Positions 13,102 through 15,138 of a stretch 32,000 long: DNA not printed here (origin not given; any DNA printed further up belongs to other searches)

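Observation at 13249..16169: NA37 (YejK-like) DNA-binding protein translationally coupled to a large unknown membrane-anchored protein: candidate novel two-gene module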

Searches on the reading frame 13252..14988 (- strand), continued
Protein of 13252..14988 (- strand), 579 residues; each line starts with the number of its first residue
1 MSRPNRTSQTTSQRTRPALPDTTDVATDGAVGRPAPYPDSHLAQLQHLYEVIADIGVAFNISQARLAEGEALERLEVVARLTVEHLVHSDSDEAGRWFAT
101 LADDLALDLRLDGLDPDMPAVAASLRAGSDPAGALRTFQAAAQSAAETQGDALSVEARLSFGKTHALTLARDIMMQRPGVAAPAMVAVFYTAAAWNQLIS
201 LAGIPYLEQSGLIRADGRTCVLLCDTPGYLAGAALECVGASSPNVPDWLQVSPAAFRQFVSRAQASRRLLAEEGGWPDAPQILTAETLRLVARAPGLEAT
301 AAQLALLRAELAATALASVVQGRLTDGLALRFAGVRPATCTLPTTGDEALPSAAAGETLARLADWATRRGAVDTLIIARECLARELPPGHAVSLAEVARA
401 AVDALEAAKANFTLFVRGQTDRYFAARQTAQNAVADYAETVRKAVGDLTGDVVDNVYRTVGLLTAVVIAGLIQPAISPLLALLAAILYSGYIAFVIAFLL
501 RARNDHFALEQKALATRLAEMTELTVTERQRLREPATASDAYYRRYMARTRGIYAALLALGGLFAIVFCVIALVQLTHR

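Call 79: search_protein_families(library=padloc, proteins=[L030:1031-4045:+, L030:1-1002:+, L029:3405-4046:+, L029:4033-5691:+, L029:6086-6904:+, L029:2693-3178:+, L026:4201-6225:+, L026:2847-3809:+], max_evalue=0.001)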
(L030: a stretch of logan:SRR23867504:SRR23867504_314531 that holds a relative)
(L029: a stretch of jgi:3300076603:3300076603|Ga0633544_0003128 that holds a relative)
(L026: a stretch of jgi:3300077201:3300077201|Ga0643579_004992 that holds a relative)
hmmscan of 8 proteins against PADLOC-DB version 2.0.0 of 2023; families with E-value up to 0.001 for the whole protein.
L030:1031-4045:+ (1004 aa): 2 families
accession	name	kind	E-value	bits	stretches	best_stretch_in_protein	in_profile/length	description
PDLC00662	HmaC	-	3.8e-121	404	1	4-779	4-768/941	AAA+ ATPase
PDLC02192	DUF499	-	1.4e-31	107.2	1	46-515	36-482/1022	-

L030:1-1002:+ (333 aa): 7 families
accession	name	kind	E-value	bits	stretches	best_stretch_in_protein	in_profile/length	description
PDLC00661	HmaB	-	2.3e-26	89.9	1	30-216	675-861/973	DNA-adenine methylase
PDLC00660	HmaB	-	6.8e-25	85.1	1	30-220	675-859/967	DNA-adenine methylase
PDLC02189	DUF1156_MTase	-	3.4e-15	53.3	1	5-102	607-702/944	-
PDLC03314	MTase_II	-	5.9e-10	35.9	1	4-101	606-701/944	Type II methyltransferase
PDLC03352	MTase_II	-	1.7e-09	34.1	1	3-207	665-872/1023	Type II methyltransferase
PDLC03233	MTase_II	-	5.1e-06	23.3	1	3-81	568-647/731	Type II methyltransferase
PDLC03312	MTase_II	-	0.00084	15.1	1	4-59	1188-1243/1344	Type II methyltransferase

L029:3405-4046:+ (213 aa): 30 families (the best 25 are shown)
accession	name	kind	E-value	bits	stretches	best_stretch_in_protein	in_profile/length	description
PDLC02693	Orf5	-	1e-29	102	1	11-164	2-148/543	Orf5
PDLC03655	mREase_IV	-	2.9e-25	86.8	1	6-162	6-165/629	Type IV methyl-directed restriction enzyme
PDLC04157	HEC-06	-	1.9e-21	74.3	1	14-188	19-176/558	-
PDLC04155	HEC-06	-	1.9e-21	74.2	1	5-192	9-183/562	-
PDLC04154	HEC-06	-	1.5e-20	71.4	1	6-104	12-103/569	-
PDLC02700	Orf5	-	4.4e-18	63.3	1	15-190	9-167/555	Orf5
PDLC02695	Orf5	-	9.5e-17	58.6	1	6-103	8-104/601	Orf5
PDLC02687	Orf5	-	1.3e-16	58.5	1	7-98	7-87/543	Orf5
PDLC02701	Orf5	-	2.2e-16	57.5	1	7-160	9-171/596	Orf5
PDLC04156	HEC-06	-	1.2e-11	41.9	1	8-188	11-181/562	-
PDLC02686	Orf5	-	8.3e-11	39.1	1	9-183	11-177/566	Orf5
PDLC02786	SspE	-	2.2e-10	37.5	1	14-115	20-123/766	SspE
PDLC02702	Orf5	-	1.5e-09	35.2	1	17-184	2-150/543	Orf5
PDLC02783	SspE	-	1.5e-09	34.7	1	7-97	14-111/793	SspE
PDLC02697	Orf5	-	1.6e-09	34.8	1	18-102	8-90/585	Orf5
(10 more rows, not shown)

L029:4033-5691:+ (552 aa): 28 families (the best 25 are shown)
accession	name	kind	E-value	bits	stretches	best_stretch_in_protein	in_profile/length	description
PDLC02693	Orf5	-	5.8e-74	248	1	2-384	177-542/543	Orf5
PDLC03655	mREase_IV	-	2.2e-51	173.1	2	2-300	221-520/629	Type IV methyl-directed restriction enzyme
PDLC04157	HEC-06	-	3.2e-46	156.1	1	2-385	199-556/558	-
PDLC04155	HEC-06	-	2.1e-41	140.1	1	2-386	203-560/562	-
PDLC04154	HEC-06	-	5.2e-39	132.3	1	2-385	206-565/569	-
PDLC02702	Orf5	-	4e-35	119.6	1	3-385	171-542/543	Orf5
PDLC02700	Orf5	-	6.2e-29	99.1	1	2-384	189-555/555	Orf5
PDLC02687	Orf5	-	2.8e-27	93.7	1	2-368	200-542/543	Orf5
PDLC02691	Orf5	-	1e-17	62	1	2-384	215-579/579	Orf5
PDLC02692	Orf5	-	2.5e-17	60.8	1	1-384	178-556/558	Orf5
PDLC02695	Orf5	-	7.4e-17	58.9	1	282-383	510-600/601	Orf5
PDLC04909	PDC-S11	-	1.4e-15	55.7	1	405-548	208-344/347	-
PDLC02701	Orf5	-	3.7e-15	53.4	2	271-383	492-593/596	Orf5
PDLC02698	Orf5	-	2e-13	47.9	1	2-382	214-569/573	Orf5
PDLC02686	Orf5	-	2e-12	44.4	1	2-384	203-566/566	Orf5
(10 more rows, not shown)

L029:6086-6904:+ (272 aa): 3 families
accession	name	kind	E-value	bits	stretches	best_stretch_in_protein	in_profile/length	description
PDLC04991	PDC-S31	-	8.4e-13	46.5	2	188-259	124-190/208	-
PDLC04990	PDC-S31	-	2.7e-11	41.8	1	103-257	121-244/259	-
PDLC04994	PDC-S31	-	2.9e-08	31.4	1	102-249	131-249/273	-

L029:2693-3178:+ (161 aa): 0 families

L026:4201-6225:+ (674 aa): 0 families

L026:2847-3809:+ (320 aa): 0 families

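Call 98: search_protein_families(library=phrogs, proteins=[window:13252-14988:-], max_evalue=0.01)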
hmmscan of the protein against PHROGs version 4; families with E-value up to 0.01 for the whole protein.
window:13252-14988:- (579 aa): 0 families

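Call 99: search_dna_similar(query=window:13252-14988:-, collection=plasmids, mode=protein, max_evalue=0.001, max_rows=15)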
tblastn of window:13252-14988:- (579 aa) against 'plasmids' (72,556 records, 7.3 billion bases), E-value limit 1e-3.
No match.

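Call 111: find_related_loci(query=A5, collection=metagenome_contigs, flank=8000)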
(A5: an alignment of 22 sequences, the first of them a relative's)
Query A5 (545 aa) in metagenome_contigs; peptide patterns used: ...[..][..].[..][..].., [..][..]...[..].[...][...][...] (x = any residue, [..] = any of these).
136 stretches matched a pattern; 9 encode a relative of the query (tblastn E <= 1e-3); 9 distinct loci.
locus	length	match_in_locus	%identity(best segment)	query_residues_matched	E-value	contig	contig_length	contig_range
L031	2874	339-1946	39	1-537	2e-132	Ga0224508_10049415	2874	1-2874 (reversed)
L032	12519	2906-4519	35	1-541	2e-108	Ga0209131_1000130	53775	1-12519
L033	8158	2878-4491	35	1-541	2e-108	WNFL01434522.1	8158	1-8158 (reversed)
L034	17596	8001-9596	43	6-537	2e-140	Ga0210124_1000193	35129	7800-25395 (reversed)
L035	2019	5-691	48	310-537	2e-72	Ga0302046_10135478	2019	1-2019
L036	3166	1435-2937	30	30-527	9e-68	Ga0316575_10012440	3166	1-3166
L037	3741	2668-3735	34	2-357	2e-64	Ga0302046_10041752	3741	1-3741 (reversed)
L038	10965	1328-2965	32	1-542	1e-79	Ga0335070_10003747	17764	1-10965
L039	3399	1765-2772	26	197-538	2e-26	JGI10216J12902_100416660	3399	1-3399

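Call 112: find_related_loci(query=A5, collection=viral_contigs, flank=8000)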
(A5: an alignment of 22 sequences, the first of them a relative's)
Query A5 (545 aa) in viral_contigs; peptide patterns used: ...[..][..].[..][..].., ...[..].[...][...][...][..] (x = any residue, [..] = any of these).
60 stretches matched a pattern, but none encodes a relative of the query by tblastn (E <= 1e-3).

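Call 113: find_related_loci(query=A6, collection=viral_contigs, flank=8000)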
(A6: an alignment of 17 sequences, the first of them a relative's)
Query A6 (535 aa) in viral_contigs; peptide patterns used: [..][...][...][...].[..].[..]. (x = any residue, [..] = any of these).
50 stretches matched a pattern, but none encodes a relative of the query by tblastn (E <= 1e-3).

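Call 114: find_related_loci(query=A1, collection=viral_contigs, flank=8000)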
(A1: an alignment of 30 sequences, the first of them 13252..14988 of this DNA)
Query A1 (579 aa) in viral_contigs; peptide patterns used: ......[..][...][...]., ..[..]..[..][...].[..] (x = any residue, [..] = any of these).
69 stretches matched a pattern, but none encodes a relative of the query by tblastn (E <= 1e-3).
